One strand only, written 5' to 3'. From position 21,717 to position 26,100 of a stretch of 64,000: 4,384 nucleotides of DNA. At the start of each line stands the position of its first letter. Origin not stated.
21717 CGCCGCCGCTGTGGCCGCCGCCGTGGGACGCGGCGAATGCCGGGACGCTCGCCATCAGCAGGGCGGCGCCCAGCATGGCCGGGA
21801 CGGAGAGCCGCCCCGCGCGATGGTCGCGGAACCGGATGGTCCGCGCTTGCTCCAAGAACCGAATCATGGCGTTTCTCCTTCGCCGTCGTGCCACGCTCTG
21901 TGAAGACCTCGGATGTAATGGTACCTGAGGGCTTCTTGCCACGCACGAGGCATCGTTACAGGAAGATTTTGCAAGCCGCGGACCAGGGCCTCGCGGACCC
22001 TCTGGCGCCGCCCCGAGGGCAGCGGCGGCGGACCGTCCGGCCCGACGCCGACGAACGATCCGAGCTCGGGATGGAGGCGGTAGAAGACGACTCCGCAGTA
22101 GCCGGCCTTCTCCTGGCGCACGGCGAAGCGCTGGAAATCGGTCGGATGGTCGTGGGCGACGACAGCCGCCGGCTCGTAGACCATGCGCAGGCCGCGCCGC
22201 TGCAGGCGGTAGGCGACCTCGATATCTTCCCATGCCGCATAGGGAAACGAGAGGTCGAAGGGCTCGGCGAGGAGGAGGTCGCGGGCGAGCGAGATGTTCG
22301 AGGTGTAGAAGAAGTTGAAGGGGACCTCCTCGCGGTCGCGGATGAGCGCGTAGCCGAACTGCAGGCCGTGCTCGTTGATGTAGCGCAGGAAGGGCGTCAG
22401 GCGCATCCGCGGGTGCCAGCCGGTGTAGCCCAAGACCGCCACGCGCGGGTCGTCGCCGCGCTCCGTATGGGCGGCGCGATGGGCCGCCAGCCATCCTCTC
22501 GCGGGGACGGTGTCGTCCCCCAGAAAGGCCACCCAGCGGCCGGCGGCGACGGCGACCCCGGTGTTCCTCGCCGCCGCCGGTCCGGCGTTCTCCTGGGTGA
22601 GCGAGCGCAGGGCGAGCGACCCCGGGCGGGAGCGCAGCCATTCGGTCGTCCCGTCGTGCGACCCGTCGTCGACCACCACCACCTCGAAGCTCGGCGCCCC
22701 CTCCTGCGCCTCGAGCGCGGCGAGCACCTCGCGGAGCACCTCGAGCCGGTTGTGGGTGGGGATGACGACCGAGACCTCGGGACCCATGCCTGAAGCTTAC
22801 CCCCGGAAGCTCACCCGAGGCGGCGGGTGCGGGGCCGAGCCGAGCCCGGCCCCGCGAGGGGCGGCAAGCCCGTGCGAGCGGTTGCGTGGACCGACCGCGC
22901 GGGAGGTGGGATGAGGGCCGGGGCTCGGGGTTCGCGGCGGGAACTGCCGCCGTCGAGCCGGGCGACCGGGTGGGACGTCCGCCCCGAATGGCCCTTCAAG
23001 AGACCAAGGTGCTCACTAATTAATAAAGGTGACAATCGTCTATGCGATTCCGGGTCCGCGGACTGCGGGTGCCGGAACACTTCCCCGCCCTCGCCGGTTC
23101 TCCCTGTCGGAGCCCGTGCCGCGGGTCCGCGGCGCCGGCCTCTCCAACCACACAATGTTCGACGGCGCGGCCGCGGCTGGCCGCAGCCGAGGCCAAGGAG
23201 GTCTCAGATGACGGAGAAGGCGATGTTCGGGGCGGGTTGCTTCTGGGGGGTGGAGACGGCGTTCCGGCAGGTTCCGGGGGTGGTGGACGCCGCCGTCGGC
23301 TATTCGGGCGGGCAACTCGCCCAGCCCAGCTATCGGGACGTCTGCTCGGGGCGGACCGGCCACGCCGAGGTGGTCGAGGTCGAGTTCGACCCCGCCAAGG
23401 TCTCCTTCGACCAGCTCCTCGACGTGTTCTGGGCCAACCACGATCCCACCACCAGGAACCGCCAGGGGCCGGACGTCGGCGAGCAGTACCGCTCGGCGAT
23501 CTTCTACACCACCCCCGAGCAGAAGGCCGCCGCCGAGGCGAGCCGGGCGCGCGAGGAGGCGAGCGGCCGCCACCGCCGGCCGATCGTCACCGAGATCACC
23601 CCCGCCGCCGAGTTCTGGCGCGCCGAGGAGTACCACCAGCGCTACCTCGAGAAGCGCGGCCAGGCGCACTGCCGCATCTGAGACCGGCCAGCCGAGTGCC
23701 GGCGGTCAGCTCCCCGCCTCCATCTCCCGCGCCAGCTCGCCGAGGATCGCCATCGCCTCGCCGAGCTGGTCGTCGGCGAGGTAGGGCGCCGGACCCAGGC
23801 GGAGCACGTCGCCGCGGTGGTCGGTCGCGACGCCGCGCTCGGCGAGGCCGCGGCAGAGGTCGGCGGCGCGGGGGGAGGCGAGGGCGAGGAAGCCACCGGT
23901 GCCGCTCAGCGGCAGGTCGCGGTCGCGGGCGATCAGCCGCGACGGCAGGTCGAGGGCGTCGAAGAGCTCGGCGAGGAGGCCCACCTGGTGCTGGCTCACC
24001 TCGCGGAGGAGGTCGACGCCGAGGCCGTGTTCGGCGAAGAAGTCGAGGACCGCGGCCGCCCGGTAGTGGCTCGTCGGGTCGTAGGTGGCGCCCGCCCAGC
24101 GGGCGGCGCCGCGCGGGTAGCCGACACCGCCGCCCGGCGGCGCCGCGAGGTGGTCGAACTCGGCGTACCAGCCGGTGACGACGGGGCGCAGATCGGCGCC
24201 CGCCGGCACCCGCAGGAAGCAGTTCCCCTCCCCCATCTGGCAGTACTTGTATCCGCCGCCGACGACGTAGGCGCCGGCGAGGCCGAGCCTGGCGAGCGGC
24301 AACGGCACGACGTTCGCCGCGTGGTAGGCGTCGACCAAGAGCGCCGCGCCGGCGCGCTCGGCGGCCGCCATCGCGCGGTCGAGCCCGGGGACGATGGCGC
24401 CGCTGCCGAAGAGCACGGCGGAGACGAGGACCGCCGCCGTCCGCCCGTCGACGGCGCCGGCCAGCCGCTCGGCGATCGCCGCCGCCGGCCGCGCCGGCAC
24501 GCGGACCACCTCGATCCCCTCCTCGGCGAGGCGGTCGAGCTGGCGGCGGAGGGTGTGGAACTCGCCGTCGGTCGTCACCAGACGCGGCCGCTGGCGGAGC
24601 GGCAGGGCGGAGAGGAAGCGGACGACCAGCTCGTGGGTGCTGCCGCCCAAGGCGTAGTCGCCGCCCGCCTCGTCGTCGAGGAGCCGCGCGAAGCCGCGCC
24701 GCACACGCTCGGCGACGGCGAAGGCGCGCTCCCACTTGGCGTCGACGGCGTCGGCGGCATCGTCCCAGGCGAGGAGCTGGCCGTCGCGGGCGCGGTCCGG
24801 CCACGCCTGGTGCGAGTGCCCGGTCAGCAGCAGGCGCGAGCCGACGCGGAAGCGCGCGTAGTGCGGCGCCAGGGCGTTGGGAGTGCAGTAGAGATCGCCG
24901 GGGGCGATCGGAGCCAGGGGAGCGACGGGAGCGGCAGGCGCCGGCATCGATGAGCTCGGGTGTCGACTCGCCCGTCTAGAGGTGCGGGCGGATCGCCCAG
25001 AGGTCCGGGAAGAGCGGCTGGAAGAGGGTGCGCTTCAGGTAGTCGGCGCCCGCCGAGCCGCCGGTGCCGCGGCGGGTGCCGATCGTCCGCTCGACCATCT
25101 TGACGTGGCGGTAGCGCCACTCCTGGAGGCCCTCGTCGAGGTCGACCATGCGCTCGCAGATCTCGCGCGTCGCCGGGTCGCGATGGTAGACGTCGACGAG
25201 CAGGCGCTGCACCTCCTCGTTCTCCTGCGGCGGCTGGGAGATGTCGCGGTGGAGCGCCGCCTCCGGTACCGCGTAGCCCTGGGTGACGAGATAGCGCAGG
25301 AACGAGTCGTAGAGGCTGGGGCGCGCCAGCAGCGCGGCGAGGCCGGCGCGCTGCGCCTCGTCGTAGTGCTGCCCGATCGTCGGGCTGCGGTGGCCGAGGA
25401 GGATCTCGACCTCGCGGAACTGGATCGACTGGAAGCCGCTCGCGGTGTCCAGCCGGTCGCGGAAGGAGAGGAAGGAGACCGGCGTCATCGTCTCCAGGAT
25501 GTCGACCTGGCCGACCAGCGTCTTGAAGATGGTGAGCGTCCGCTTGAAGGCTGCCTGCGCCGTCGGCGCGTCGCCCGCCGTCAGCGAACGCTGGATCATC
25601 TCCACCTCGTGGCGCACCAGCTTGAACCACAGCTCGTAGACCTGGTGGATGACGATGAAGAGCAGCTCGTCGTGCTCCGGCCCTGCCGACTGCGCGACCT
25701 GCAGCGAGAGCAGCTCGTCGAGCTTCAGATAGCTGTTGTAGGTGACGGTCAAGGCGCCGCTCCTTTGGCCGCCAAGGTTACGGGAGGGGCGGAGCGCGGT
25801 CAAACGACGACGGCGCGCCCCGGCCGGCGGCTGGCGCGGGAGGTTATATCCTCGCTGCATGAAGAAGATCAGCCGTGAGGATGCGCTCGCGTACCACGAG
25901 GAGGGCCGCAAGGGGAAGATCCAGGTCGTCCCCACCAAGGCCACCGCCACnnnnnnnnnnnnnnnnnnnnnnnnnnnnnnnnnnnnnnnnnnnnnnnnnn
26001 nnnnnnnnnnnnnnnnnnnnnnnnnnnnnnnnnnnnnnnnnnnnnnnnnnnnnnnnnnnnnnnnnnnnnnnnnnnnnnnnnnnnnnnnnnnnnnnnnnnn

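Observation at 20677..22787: GT2 glycosyltransferase translationally coupled (ATGA) to a secreted Gly/His-repeat, aromatic-rich, double-PEGA protein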

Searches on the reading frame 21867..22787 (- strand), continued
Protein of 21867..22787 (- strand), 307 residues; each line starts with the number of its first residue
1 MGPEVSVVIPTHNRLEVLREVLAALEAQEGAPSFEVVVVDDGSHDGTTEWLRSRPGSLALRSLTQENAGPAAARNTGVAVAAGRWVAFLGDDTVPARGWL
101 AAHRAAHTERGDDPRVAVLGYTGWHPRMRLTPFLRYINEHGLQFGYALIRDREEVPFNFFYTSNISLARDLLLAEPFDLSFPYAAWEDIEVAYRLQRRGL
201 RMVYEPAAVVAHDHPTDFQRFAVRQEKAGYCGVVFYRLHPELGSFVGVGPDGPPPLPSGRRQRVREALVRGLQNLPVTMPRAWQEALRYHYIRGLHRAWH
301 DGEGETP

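Call 60: find_encoding_contigs(protein=P0388, flank=6000, max_places=2)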
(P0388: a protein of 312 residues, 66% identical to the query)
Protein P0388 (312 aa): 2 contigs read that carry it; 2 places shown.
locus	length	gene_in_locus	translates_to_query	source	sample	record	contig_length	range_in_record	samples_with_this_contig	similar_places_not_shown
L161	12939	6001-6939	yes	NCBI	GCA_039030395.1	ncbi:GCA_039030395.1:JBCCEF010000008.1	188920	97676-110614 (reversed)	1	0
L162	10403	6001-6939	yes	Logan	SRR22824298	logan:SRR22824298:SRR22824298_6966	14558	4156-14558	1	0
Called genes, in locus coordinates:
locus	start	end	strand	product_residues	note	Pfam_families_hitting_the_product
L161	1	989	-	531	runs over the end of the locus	PF00753:Lactamase_B (faint), PF12706:Lactamase_B_2 (faint)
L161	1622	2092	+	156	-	-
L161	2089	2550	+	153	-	-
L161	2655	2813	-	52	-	-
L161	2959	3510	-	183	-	PF12867:DinB_2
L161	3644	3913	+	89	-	PF04014:MazE_antitoxin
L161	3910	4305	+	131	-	PF01850:PIN (weak)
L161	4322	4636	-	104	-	PF01906:YbjQ_1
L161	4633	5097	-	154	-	PF13490:zf-HC2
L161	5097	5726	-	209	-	PF04542:Sigma70_r2, PF08281:Sigma70_r4_2, PF04545:Sigma70_r4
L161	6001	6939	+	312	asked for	PF00535:Glycos_transf_2, PF10111:Glyco_tranf_2_2 (weak), PF13641:Glyco_tranf_2_3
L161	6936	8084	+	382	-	PF13620:CarboxypepD_reg (faint), PF08308:PEGA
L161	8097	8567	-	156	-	PF01035:DNA_binding_1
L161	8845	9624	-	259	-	PF13030:DUF3891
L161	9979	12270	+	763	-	PF00390:malic, PF03949:Malic_M, PF01515:PTA_PTB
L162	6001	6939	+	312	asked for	PF00535:Glycos_transf_2, PF10111:Glyco_tranf_2_2 (weak), PF13641:Glyco_tranf_2_3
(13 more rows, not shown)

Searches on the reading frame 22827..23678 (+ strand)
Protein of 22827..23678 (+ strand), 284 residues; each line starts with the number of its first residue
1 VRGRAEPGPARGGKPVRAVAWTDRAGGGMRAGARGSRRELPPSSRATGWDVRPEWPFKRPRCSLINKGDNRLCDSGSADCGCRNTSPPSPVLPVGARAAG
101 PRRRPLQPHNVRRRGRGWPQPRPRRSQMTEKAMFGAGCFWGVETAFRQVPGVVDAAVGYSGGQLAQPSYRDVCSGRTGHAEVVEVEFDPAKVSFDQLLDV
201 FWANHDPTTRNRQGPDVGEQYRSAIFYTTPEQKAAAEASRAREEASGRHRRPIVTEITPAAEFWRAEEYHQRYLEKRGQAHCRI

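Call 63: search_protein_families(library=pfam, proteins=[window:22827-23678:+], max_evalue=0.01)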
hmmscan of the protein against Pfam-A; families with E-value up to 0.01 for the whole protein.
window:22827-23678:+ (284 aa): 1 family
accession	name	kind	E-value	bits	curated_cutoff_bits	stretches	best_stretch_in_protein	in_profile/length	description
PF01625.27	PMSR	-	3.8e-65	219.2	23.7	1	131-282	1-152/153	Peptide methionine sulfoxide reductase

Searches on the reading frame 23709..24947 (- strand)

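Call 8: search_protein_families(library=pfam, proteins=[window:23709-24947:-], max_evalue=1)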
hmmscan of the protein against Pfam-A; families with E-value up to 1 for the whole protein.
window:23709-24947:- (413 aa): 1 family
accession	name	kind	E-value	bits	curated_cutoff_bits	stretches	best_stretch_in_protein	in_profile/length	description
PF22580.2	KYNU_C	-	6e-06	26.6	27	1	350-402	36-90/90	Kynureninase C-terminal domain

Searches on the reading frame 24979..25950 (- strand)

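Call 63: search_protein_families(library=pfam, proteins=[window:24979-25950:-], max_evalue=0.01)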
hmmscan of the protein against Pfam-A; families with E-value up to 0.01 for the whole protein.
window:24979-25950:- (324 aa): 1 family
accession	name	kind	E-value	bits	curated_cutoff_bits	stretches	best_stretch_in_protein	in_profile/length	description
PF03301.18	Trp_dioxygenase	-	4.1e-58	197.8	34.9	2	68-191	14-145/346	Tryptophan 2,3-dioxygenase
